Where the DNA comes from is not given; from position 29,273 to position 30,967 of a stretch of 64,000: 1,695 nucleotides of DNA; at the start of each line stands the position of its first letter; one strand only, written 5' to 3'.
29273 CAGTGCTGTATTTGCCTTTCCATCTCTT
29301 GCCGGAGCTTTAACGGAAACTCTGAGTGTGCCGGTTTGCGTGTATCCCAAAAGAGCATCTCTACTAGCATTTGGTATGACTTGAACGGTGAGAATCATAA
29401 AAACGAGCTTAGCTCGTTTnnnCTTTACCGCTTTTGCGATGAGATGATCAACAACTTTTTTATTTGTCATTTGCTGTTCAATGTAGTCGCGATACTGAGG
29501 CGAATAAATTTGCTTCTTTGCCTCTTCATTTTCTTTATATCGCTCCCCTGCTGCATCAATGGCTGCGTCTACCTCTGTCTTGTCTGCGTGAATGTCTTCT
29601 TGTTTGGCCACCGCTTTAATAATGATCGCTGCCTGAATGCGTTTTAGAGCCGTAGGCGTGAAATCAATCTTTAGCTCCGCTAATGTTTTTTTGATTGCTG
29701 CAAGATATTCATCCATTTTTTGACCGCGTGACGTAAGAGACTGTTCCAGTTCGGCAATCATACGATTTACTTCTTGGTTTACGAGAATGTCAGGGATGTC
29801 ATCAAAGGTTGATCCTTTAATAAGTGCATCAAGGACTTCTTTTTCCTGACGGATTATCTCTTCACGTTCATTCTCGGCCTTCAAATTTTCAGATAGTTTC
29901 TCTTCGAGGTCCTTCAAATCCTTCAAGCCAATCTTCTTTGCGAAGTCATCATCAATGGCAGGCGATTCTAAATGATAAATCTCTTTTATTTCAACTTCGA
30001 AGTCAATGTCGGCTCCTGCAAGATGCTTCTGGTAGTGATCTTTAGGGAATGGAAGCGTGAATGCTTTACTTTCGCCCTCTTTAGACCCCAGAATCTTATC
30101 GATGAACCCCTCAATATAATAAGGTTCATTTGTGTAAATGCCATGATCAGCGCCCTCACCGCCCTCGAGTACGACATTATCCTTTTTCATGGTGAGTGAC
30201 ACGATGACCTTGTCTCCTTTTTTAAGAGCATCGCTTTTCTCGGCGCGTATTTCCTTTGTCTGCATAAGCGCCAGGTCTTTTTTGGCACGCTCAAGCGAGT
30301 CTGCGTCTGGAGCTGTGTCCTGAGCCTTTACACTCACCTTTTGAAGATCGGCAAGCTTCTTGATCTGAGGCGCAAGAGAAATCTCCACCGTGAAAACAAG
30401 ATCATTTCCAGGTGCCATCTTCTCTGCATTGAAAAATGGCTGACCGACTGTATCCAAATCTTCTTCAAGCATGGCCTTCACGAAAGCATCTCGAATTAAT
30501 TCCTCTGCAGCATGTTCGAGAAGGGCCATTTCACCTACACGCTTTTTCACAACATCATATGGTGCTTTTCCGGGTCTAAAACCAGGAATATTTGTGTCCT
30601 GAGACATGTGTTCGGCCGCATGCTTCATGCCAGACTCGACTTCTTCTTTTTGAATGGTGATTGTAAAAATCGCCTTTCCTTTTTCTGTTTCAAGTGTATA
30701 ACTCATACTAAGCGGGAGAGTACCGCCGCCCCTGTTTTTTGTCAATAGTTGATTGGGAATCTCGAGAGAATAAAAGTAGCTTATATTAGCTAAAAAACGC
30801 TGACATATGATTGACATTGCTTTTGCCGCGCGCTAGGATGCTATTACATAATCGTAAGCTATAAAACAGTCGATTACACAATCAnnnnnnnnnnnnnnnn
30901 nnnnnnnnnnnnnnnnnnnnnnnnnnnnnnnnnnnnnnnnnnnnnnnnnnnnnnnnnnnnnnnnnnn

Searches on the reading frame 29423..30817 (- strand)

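Call 74: search_protein_families(library=pfam, proteins=[window:29423-30817:-], max_evalue=0.0001)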
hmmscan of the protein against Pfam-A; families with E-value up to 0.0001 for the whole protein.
window:29423-30817:- (465 aa): 3 families
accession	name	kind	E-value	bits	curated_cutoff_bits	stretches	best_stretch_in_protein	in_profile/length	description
PF05697.18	Trigger_N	-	4.3e-29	102.1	22.2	1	38-177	1-139/144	Bacterial trigger factor protein (TF)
PF05698.19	Trigger_C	-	3.5e-24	86.1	22.7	1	301-460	2-161/162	Bacterial trigger factor protein (TF) C-terminus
PF00254.34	FKBP_C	-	2.3e-07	31.5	21.1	1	197-277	4-93/94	FKBP-type peptidyl-prolyl cis-trans isomerase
